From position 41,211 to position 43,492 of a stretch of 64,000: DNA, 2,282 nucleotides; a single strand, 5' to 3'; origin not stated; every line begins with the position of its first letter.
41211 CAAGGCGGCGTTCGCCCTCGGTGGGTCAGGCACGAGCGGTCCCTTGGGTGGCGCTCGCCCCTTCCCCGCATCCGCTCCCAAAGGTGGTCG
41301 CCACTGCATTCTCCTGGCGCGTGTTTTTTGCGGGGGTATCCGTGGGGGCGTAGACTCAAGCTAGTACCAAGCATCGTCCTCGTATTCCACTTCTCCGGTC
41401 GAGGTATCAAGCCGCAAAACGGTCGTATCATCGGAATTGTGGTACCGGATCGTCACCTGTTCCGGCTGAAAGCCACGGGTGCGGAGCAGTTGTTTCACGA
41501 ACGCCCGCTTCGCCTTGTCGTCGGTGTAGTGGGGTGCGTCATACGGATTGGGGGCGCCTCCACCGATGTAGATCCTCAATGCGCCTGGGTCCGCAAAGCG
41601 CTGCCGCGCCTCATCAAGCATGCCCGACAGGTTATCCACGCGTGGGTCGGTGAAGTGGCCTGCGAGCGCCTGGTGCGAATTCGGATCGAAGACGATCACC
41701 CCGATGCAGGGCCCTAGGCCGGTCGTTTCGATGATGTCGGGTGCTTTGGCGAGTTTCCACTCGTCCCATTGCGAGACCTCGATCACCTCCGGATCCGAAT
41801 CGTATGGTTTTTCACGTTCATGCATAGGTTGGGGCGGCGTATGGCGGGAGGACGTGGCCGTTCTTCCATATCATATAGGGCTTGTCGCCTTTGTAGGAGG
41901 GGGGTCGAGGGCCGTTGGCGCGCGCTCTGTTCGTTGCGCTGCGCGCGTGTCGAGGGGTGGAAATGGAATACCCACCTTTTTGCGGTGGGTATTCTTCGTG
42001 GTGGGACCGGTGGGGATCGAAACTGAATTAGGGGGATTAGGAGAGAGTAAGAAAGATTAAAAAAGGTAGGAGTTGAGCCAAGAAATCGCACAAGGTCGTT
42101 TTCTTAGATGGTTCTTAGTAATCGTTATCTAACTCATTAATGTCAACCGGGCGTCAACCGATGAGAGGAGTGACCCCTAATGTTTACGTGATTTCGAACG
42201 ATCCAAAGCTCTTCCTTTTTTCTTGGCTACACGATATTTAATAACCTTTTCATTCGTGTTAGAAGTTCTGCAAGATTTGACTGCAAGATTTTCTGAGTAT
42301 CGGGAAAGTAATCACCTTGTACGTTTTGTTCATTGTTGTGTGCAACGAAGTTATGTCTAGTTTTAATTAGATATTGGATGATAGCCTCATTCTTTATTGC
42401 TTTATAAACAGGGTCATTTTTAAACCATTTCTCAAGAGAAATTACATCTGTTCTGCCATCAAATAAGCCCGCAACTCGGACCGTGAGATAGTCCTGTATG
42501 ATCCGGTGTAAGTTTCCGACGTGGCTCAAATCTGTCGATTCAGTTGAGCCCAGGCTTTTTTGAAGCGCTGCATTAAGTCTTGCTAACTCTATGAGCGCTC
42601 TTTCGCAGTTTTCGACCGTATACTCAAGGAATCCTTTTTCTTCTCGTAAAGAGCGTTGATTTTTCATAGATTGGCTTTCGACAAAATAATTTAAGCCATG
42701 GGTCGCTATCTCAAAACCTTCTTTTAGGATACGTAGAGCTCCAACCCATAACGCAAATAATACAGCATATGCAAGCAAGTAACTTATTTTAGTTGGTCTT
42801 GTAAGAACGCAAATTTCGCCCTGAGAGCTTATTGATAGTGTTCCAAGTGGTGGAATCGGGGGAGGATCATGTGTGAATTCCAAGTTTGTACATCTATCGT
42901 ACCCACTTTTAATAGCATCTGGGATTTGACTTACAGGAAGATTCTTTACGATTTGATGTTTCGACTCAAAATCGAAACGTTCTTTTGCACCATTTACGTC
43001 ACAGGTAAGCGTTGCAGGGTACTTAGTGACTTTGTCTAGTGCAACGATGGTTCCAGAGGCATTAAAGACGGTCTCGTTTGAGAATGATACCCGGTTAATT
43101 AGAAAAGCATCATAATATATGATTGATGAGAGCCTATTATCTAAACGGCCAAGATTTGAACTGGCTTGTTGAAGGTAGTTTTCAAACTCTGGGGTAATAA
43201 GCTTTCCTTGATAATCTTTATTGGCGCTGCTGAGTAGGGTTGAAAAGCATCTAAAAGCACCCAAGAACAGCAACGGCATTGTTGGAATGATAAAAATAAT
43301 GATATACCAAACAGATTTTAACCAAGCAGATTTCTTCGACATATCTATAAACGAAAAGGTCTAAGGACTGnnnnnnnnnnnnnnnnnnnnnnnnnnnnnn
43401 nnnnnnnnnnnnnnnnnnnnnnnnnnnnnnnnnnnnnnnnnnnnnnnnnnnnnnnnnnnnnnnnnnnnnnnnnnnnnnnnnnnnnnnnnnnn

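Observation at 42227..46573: Three-gene low-GC cargo operon on the tRNA-Lys island (multi-TM protein, PD-(D/E)xK-like protein, 2TM-HEPN-like protein): candidate undescribed defence / abortive-infection-type system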

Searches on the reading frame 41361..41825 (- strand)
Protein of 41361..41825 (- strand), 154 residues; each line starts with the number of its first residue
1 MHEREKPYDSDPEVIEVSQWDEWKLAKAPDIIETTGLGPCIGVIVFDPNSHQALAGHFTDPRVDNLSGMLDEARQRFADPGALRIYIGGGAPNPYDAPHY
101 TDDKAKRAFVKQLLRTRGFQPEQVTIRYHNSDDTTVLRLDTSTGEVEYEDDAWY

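Call 5: search_protein_families(library=pfam, proteins=[window:41361-41825:-], max_evalue=1)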
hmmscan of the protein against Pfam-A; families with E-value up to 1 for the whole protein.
window:41361-41825:- (154 aa): 2 families
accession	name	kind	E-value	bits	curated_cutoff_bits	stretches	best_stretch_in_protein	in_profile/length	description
PF09367.16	CpeS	-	0.065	13.5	23.3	1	112-154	99-141/170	CpeS-like protein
PF09299.17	Mu-transpos_C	-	0.21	12.1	21.7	1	118-137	31-50/61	Mu transposase, C-terminal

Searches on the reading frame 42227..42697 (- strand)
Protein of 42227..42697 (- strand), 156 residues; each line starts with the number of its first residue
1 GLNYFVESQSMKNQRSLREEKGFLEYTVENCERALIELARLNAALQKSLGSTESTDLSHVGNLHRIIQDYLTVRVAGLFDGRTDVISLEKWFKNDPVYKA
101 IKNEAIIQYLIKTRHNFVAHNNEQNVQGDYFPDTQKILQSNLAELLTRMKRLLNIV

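Call 89: search_solved_structures(query=A5, max_evalue=10)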
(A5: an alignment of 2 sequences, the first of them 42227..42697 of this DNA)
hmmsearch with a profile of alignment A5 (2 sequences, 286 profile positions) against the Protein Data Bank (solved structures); distinct sequences matched with E-value up to 10: 2.
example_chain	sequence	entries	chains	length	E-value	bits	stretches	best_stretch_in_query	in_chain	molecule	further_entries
5d7k_D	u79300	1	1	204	0.46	12.9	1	24-103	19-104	MAV36 TCR Alpha Chain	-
5d7l_D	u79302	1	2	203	0.47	12.9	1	24-103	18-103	MAV36 TCR Alpha Chain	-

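Call 108: find_related_loci(query=A5, collection=viral_contigs, flank=5000)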
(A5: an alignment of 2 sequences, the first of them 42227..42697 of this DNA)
Query A5 (156 aa) in viral_contigs; peptide patterns used: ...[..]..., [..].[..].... (x = any residue, [..] = any of these).
107 stretches matched a pattern, but none encodes a relative of the query by tblastn (E <= 1e-3).

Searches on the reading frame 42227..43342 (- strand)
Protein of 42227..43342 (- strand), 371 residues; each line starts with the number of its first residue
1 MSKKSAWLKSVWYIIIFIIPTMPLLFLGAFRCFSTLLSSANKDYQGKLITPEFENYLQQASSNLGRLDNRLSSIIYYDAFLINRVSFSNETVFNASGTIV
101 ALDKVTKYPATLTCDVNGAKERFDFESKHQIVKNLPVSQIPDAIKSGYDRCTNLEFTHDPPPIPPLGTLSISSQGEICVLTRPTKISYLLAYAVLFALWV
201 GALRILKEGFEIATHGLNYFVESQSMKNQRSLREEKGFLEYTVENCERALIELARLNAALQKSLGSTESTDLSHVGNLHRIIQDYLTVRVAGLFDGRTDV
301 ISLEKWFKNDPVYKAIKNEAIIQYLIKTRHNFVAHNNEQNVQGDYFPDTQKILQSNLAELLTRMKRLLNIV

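Call 5: search_protein_families(library=pfam, proteins=[window:42227-43342:-], max_evalue=1)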
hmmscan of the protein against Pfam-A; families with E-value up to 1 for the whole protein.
window:42227-43342:- (371 aa): 1 family
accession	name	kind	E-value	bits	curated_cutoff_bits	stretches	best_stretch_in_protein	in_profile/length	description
PF18734.6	HEPN_AbiU2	-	0.0035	17.3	26.8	1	313-369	112-166/193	AbiU2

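Call 6: search_protein_families(library=padloc, proteins=[window:42227-43342:-], max_evalue=1)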
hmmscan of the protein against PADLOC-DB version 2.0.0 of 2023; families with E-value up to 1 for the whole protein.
window:42227-43342:- (371 aa): 0 families

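Call 7: search_protein_families(library=ncbifam, proteins=[window:42227-43342:-], max_evalue=1)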
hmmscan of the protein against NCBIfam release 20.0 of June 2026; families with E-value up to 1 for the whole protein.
window:42227-43342:- (371 aa): 0 families

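Call 8: search_protein_families(library=phrogs, proteins=[window:42227-43342:-], max_evalue=1)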
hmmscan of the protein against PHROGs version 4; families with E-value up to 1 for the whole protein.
window:42227-43342:- (371 aa): 0 families

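Call 10: search_solved_structures(query=window:42227-43342:-, max_evalue=10)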
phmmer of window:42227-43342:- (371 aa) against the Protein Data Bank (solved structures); distinct sequences matched with E-value up to 10: 2.
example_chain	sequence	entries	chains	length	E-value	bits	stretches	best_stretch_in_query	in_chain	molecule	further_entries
3dy5_A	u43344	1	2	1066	0.96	11.7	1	269-310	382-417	Allene oxide synthase-lipoxygenase protein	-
2fnq_A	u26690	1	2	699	1.4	11.2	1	284-310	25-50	Allene oxide synthase-lipoxygenase protein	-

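Call 12: find_homologous_proteins(query=window:42227-43342:-)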
Query window:42227-43342:- (371 aa): 2 proteins with E <= 0.001 among 2999 candidates.
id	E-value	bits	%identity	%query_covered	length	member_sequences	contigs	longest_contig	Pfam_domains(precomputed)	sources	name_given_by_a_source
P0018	7.3e-246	833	100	100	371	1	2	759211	-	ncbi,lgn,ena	-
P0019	5.3e-32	129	64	24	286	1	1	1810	PF13310.12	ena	-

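Call 25: find_encoding_contigs(protein=P0019, flank=8000, max_places=1)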
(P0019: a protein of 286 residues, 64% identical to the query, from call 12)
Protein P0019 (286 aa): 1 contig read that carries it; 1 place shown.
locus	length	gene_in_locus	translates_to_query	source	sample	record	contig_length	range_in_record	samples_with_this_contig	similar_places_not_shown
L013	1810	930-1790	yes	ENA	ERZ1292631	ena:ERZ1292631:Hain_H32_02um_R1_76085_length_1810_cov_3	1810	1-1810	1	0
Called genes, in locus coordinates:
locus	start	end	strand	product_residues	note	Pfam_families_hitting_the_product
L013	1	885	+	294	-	?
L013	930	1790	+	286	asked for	PF13310:Virulence_RhuM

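Call 29: search_protein_families(library=pfam, proteins=[P0019], max_evalue=1)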
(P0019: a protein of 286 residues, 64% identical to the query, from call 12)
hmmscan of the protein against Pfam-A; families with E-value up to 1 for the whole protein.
P0019 (286 aa): 3 families
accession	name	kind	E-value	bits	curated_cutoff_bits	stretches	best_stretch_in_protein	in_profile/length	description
PF13310.11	Virulence_RhuM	-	1.5e-43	149.3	33.7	1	75-181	3-109/252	Virulence protein RhuM family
PF18734.6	HEPN_AbiU2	-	0.0056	16.6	26.8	1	228-259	116-147/193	AbiU2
PF02498.22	Bro-N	-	0.15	13.1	25.6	1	29-121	2-94/96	BRO family, N-terminal domain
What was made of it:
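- On HEPN superfamily, AbiU2 family (gene C): Both fall on the same part of the profile (calls 5, 29).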

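Call 37: list_cluster_members(proteins=[P0018, P0001, P0020, P0010, P0012, P0014])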
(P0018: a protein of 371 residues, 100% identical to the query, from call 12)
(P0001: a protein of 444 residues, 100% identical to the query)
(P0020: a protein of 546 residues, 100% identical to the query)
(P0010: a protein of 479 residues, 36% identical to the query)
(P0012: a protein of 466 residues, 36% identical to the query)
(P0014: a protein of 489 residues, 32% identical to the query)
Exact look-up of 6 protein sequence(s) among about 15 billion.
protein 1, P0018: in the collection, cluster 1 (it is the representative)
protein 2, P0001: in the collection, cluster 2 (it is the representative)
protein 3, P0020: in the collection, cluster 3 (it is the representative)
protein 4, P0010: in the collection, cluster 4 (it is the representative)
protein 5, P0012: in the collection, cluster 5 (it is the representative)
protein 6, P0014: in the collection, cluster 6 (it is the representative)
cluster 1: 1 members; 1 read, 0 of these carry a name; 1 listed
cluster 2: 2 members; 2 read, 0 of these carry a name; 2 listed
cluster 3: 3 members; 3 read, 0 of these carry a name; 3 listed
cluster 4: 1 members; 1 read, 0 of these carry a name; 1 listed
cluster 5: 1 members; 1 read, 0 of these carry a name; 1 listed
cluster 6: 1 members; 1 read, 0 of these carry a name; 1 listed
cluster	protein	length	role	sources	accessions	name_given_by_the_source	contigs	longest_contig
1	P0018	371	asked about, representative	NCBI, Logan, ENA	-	-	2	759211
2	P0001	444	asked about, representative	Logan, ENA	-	-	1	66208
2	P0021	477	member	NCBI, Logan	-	-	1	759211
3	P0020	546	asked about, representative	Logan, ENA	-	-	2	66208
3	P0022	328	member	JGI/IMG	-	-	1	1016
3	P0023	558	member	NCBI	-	-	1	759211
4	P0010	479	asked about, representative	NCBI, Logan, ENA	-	-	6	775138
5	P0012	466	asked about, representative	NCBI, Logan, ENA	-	-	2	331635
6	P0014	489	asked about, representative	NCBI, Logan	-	-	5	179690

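Call 71: find_encoding_contigs(protein=P0018, flank=10000, max_places=3)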
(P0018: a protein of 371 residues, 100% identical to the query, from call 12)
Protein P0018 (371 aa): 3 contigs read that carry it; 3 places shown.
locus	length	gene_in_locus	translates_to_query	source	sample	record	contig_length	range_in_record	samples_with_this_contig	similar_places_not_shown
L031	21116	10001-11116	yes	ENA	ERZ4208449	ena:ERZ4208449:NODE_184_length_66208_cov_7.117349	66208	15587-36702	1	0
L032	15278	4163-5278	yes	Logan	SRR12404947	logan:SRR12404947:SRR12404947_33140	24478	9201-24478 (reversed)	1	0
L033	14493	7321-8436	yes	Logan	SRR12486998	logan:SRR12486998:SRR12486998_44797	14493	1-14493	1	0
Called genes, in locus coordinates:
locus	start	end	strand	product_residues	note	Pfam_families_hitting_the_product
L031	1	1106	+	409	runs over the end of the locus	-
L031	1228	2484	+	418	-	-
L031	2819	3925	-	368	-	PF00589:Phage_integrase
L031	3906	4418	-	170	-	PF12728:HTH_17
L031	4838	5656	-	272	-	-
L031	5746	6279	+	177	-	-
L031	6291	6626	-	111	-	-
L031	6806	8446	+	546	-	-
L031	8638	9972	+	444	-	-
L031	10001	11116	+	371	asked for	-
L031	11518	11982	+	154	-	-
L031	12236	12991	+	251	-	-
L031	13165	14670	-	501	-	-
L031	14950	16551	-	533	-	-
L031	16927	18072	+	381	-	-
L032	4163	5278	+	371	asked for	-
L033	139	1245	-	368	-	PF00589:Phage_integrase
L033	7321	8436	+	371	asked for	-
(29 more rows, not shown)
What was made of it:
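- The block is conserved in three samples (call 71).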

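Call 99: search_dna_similar(query=window:42227-43342:-, collection=plasmids, mode=protein, max_evalue=0.001, max_rows=10)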
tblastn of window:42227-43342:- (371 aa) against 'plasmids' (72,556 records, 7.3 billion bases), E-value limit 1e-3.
No match.

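Call 106: search_dna_similar(query=window:42227-43342:-, collection=phages, mode=protein, max_evalue=0.01, max_rows=10)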
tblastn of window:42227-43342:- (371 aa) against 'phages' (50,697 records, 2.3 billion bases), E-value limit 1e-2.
No match.
